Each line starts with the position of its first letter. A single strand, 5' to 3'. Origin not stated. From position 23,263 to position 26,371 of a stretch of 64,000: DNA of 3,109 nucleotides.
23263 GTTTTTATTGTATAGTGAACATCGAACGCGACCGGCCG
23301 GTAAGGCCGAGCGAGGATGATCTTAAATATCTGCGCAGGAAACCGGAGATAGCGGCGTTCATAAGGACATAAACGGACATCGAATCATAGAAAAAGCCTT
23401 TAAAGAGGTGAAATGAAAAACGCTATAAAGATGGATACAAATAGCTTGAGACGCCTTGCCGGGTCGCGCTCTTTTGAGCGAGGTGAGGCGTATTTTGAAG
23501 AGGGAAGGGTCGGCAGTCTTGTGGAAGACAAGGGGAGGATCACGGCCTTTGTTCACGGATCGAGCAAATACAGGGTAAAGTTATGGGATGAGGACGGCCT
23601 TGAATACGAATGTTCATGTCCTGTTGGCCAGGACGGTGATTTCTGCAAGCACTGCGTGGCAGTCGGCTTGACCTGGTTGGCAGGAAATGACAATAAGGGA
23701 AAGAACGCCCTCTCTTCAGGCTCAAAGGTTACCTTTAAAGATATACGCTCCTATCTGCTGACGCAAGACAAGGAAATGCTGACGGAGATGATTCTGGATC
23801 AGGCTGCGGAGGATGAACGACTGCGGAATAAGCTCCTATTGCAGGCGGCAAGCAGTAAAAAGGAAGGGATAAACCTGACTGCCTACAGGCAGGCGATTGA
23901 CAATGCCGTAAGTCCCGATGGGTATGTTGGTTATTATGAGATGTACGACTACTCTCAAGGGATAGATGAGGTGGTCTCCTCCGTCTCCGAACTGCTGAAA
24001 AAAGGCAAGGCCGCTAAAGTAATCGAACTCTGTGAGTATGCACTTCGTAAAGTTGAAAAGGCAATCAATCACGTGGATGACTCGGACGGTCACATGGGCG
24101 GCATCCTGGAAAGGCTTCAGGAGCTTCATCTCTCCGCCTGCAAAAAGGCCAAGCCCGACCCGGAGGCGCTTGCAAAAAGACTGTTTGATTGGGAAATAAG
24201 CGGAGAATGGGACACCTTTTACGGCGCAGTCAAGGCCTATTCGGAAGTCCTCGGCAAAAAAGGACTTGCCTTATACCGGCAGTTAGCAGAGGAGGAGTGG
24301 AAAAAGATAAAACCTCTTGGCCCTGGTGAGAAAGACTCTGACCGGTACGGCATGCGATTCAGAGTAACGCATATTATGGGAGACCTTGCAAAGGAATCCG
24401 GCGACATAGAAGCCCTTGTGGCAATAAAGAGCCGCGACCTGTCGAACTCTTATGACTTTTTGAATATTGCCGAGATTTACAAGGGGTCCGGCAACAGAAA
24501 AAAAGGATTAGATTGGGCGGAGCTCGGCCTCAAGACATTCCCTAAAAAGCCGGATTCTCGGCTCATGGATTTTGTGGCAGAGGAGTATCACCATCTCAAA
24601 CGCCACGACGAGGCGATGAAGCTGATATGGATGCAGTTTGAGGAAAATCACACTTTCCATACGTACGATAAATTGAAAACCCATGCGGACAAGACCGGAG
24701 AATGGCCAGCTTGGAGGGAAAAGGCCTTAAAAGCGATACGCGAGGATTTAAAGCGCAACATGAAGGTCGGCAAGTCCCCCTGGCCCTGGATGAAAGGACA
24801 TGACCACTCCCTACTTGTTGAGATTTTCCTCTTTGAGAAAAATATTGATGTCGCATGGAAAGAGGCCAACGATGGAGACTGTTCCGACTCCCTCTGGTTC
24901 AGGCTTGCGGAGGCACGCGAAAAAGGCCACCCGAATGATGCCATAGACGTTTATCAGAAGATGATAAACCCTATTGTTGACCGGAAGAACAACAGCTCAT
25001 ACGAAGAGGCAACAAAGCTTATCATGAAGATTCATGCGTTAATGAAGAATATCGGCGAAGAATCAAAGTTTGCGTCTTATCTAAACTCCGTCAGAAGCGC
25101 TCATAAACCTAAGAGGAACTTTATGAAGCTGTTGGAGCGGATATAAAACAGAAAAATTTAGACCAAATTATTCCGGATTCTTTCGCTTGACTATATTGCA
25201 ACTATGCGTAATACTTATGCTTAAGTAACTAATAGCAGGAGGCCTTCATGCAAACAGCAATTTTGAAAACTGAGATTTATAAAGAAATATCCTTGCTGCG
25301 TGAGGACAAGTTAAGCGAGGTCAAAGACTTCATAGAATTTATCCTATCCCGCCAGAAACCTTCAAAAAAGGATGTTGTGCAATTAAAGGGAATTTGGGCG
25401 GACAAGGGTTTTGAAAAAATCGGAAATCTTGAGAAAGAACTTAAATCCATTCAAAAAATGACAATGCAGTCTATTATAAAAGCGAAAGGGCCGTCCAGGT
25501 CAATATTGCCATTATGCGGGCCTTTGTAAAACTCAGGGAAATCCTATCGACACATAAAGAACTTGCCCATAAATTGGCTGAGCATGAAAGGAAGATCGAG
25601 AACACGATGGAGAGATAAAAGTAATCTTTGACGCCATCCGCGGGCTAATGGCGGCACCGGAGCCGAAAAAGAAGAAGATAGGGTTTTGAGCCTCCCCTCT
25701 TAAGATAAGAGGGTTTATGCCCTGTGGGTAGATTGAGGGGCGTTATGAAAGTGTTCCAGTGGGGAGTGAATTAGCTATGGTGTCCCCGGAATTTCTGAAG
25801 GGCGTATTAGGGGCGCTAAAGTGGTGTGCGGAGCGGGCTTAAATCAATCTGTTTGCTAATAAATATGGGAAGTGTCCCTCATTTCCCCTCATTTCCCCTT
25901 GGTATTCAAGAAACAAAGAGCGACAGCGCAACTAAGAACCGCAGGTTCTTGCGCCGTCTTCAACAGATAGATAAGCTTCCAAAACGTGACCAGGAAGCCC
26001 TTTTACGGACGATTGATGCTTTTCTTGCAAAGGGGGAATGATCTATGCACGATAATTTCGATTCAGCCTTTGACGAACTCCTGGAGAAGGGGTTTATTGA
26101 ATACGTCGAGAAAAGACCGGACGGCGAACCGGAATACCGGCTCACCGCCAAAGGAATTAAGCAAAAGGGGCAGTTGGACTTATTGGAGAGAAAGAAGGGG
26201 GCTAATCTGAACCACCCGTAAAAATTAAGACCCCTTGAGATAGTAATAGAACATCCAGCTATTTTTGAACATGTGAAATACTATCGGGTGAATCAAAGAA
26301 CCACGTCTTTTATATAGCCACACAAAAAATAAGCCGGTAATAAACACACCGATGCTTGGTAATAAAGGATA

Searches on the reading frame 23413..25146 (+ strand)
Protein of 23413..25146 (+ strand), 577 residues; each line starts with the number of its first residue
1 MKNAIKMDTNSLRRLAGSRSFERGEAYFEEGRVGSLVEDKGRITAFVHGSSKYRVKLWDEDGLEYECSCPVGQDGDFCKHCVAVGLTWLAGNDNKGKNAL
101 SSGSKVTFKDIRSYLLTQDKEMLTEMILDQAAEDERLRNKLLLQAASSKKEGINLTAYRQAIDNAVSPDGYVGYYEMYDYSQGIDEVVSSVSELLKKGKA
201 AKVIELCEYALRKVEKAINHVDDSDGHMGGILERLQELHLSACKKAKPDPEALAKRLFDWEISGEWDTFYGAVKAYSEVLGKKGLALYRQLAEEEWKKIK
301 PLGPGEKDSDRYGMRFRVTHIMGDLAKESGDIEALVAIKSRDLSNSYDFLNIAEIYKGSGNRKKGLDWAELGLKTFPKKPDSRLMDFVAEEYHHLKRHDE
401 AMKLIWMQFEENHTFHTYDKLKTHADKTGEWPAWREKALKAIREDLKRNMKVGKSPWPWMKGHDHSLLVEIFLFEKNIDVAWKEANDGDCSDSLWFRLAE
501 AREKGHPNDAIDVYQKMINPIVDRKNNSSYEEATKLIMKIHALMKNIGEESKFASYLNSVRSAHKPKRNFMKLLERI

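Call 3: search_protein_families(library=pfam, proteins=[window:23413-25146:+], max_evalue=0.1)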
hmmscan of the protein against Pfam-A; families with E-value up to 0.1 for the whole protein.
window:23413-25146:+ (577 aa): 3 families
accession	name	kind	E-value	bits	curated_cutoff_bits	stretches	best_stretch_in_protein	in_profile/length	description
PF21810.3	DUF6880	-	1.6e-17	64.1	27.3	2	121-424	17-330/472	Family of unknown function (DUF6880)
PF04434.22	SWIM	-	3.8e-07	29.9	19.6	1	53-84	1-33/38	SWIM zinc finger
PF24659.1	DUF7648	-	0.046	14.4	27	0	517-565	5-54/63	Domain of unknown function (DUF7648)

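Call 4: search_protein_families(library=ncbifam, proteins=[window:23413-25146:+], max_evalue=0.1)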
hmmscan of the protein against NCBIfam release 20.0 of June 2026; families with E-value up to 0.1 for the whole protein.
window:23413-25146:+ (577 aa): 0 families

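Call 72: search_protein_families(library=padloc, proteins=[window:23413-25146:+], max_evalue=0.01)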
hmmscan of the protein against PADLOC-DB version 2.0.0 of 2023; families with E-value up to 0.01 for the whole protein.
window:23413-25146:+ (577 aa): 3 families
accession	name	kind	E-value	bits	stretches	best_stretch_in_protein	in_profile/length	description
PDLC05053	PDC-S62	-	3.3e-65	218.8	1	3-575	5-559/566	-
PDLC02850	DpdE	-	1.5e-14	50.9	1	9-92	9-90/1282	DpdE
PDLC02851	DpdE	-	7.8e-05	18.6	1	10-93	9-100/1055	DpdE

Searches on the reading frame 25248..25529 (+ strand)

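Call 3: search_protein_families(library=pfam, proteins=[window:25248-25529:+], max_evalue=0.1)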
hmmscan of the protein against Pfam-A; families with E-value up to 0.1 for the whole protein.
window:25248-25529:+ (93 aa): 1 family
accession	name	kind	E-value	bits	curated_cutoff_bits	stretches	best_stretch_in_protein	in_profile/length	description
PF10047.15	DUF2281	-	7.9e-05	23.6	26.5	1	9-53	1-47/64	Protein of unknown function (DUF2281)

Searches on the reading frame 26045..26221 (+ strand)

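Call 3: search_protein_families(library=pfam, proteins=[window:26045-26221:+], max_evalue=0.1)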
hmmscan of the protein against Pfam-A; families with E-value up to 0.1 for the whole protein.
window:26045-26221:+ (58 aa): 2 families
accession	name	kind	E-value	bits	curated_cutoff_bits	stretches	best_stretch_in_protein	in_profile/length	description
PF14947.12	HTH_45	-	0.024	15.1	25.5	1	3-48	34-73/77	Winged helix-turn-helix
PF14277.12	DUF4364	-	0.05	13.9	26.9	1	5-39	36-68/162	Domain of unknown function (DUF4364)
